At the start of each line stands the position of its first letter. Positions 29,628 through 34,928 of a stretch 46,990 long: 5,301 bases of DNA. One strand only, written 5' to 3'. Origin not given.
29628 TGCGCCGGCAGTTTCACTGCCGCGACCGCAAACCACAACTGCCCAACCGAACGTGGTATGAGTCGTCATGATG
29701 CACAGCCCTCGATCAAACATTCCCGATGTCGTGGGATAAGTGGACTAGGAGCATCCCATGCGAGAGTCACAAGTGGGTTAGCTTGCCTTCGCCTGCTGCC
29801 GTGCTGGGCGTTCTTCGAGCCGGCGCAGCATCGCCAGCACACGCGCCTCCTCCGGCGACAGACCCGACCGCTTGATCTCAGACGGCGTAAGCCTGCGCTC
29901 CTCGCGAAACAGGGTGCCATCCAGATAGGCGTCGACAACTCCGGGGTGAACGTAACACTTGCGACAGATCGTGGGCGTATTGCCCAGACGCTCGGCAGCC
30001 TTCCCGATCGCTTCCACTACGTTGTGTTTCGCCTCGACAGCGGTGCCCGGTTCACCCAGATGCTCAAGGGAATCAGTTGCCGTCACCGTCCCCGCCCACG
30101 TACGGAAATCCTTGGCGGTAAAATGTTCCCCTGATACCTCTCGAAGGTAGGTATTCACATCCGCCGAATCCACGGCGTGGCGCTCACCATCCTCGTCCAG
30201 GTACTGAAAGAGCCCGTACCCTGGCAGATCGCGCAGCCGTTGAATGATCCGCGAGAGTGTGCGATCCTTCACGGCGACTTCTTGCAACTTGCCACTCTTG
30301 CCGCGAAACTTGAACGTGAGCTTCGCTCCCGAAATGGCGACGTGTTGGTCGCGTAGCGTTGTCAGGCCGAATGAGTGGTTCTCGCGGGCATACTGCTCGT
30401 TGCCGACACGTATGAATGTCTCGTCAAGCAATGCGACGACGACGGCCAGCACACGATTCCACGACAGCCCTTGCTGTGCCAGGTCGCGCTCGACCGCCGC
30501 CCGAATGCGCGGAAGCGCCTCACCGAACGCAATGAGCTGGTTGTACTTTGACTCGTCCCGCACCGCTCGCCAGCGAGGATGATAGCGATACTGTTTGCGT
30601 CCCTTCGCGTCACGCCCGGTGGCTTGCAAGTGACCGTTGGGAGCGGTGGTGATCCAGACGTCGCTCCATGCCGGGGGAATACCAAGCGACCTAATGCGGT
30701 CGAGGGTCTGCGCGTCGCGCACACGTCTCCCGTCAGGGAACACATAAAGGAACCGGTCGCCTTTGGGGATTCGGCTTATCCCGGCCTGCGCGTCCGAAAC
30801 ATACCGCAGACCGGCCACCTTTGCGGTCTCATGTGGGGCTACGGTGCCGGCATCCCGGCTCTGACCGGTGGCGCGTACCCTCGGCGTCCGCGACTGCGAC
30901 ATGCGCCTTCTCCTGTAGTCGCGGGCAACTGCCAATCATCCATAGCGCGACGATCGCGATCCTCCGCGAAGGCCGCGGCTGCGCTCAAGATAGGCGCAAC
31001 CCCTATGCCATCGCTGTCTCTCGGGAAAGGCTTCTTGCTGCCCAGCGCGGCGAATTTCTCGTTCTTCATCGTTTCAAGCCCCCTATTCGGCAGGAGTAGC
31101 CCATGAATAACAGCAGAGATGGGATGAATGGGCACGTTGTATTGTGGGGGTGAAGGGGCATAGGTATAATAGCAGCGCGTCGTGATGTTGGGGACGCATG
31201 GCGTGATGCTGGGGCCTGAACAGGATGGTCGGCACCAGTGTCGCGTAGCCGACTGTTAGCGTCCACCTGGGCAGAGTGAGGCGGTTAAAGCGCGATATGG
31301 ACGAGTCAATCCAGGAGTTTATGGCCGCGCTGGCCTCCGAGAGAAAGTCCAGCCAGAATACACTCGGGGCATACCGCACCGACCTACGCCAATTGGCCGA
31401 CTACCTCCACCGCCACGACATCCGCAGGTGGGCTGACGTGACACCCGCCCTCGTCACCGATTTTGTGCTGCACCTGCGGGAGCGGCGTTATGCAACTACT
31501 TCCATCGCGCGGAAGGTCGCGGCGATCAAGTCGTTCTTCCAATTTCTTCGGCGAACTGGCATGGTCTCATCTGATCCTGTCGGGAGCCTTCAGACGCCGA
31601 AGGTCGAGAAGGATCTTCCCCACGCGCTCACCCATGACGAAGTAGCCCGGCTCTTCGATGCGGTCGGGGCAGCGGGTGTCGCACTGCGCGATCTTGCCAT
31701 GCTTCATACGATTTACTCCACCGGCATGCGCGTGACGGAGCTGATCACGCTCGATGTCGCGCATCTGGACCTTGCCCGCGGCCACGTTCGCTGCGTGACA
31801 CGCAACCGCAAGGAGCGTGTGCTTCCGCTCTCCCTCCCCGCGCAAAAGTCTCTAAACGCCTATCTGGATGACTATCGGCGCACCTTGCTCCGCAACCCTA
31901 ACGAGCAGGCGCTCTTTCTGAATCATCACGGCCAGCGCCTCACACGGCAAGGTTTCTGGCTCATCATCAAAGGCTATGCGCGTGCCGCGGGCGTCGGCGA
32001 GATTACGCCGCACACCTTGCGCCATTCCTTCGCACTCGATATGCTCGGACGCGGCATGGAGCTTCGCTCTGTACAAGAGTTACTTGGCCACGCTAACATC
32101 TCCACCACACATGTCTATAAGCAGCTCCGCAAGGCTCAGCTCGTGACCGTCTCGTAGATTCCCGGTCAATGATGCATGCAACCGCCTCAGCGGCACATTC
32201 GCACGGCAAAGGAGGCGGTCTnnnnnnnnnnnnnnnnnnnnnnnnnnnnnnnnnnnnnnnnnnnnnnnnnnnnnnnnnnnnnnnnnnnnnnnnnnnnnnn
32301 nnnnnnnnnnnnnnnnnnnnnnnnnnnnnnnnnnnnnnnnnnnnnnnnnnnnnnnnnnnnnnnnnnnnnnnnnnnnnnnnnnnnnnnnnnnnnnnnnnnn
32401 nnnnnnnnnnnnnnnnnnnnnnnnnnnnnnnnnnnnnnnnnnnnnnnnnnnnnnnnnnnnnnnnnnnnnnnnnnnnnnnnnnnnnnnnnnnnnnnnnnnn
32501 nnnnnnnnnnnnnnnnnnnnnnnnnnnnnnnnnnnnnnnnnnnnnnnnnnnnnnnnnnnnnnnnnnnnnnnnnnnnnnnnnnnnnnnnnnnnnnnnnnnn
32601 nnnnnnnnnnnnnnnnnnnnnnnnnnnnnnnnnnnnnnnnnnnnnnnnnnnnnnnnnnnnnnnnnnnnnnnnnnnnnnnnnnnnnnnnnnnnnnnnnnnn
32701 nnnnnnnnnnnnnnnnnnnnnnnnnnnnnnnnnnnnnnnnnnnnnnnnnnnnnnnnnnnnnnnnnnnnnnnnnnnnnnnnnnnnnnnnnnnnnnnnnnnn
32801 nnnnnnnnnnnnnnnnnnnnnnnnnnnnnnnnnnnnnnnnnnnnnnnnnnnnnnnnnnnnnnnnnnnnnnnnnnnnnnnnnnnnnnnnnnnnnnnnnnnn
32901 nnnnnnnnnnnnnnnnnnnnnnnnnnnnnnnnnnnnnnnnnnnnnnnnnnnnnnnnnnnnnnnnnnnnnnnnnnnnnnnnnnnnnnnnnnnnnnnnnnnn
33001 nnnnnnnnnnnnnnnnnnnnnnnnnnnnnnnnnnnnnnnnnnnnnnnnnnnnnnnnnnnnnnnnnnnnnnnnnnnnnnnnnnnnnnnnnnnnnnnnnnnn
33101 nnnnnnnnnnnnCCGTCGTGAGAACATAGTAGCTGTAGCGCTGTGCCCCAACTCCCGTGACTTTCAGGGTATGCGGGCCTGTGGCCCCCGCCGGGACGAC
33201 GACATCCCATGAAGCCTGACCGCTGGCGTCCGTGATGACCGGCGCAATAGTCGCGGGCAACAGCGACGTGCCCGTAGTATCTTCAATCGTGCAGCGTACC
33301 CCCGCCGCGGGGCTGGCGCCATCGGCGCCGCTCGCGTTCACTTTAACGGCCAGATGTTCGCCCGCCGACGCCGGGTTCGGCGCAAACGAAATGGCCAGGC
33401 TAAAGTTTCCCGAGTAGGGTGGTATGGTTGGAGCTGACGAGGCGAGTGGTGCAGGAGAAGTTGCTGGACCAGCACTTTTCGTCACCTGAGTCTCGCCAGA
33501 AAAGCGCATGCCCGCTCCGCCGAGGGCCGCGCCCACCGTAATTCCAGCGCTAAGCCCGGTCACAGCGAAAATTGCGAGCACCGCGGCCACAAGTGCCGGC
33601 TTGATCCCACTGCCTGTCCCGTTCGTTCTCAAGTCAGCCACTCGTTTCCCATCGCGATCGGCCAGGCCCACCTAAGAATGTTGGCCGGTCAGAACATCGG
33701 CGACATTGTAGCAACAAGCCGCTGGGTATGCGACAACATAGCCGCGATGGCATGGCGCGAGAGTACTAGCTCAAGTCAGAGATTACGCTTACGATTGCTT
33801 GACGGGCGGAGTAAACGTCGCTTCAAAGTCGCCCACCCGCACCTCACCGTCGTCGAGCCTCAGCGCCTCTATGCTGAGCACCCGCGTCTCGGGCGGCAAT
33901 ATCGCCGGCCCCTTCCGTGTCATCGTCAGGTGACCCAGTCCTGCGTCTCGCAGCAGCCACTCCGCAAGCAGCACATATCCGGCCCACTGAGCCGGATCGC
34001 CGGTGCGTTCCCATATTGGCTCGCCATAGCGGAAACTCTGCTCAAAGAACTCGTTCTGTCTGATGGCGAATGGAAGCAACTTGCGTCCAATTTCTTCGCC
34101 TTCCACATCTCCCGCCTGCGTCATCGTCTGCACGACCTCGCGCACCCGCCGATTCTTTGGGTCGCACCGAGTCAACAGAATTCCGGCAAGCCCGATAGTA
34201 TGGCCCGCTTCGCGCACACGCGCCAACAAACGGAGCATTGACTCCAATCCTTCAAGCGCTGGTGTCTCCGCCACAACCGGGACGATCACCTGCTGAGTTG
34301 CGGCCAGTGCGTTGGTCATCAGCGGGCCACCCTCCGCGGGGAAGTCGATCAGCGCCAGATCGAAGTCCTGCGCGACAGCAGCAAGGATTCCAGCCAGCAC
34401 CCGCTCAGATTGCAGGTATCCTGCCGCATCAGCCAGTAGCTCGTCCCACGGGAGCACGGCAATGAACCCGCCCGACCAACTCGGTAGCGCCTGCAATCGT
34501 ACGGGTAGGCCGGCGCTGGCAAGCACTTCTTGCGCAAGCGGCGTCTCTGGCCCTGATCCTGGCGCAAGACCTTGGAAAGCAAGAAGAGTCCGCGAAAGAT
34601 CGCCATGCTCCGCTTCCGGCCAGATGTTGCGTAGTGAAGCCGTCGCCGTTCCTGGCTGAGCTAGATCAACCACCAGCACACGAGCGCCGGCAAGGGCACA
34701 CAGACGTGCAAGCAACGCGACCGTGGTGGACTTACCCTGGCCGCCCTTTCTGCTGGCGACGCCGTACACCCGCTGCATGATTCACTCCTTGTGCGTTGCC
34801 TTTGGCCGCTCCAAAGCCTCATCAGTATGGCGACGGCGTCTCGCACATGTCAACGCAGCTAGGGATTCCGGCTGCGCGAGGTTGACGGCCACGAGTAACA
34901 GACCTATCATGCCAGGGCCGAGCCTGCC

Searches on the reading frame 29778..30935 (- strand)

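Call 8: search_protein_families(library=pfam, proteins=[window:29778-30935:-], max_evalue=0.001)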
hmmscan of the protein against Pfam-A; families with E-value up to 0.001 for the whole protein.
window:29778-30935:- (385 aa): 2 families
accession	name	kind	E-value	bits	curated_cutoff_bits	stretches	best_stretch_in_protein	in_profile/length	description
PF01028.25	Topoisom_I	-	1.2e-38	133.1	23.7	1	122-330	4-203/228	Eukaryotic DNA topoisomerase I, catalytic core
PF21338.2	Top1B_N_bact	-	5e-25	87.4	27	1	61-109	1-49/49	Bacterial DNA topoisomerase IB, N-terminal domain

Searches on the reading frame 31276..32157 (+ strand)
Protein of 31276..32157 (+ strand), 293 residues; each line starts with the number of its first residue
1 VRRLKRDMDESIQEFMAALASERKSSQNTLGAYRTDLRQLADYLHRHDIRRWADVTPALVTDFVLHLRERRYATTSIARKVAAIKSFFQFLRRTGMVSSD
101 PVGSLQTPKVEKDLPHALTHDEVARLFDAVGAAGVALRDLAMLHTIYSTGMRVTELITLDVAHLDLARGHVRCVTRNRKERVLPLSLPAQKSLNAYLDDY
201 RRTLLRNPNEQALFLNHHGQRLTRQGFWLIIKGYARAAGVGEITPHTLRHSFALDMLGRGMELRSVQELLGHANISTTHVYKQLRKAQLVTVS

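Call 8: search_protein_families(library=pfam, proteins=[window:31276-32157:+], max_evalue=0.001)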
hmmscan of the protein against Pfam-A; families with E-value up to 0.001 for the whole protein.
window:31276-32157:+ (293 aa): 4 families
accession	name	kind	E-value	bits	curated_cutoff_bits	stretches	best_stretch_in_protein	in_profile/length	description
PF00589.27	Phage_integrase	-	1.1e-42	146.2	27.1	1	118-286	3-170/172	Phage integrase family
PF02899.23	Phage_int_SAM_1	-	2.3e-20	73.1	22.3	1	12-94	1-82/83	Phage integrase, N-terminal SAM-like domain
PF13495.12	Phage_int_SAM_4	-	5.7e-07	30.3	27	1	13-89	3-76/85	Phage integrase, N-terminal SAM-like domain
PF13102.12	Phage_int_SAM_5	-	1.1e-06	29.3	22.3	1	20-101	10-92/98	Phage integrase SAM-like domain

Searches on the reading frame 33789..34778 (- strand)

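Call 22: search_protein_families(library=pfam, proteins=[window:33789-34778:-], max_evalue=0.001)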
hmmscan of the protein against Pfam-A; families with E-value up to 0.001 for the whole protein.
window:33789-34778:- (329 aa): 5 families
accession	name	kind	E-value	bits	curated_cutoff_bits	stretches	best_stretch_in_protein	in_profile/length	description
PF13614.12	AAA_31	-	5.5e-19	69.2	27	2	122-190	101-169/177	AAA domain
PF01656.29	CbiA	-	1.3e-13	51.5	25.4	1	7-242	3-112/125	CobQ/CobB/MinD/ParA nucleotide binding domain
PF06564.18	CBP_BcsQ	-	3.1e-06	27.3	21.3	0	108-275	81-233/234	Cellulose biosynthesis protein BcsQ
PF09140.17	MipZ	-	0.00024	21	20.7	0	7-40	5-38/262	ATPase MipZ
PF10609.15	ParA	-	0.00057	19.8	27.1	1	2-45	3-46/246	NUBPL iron-transfer P-loop NTPase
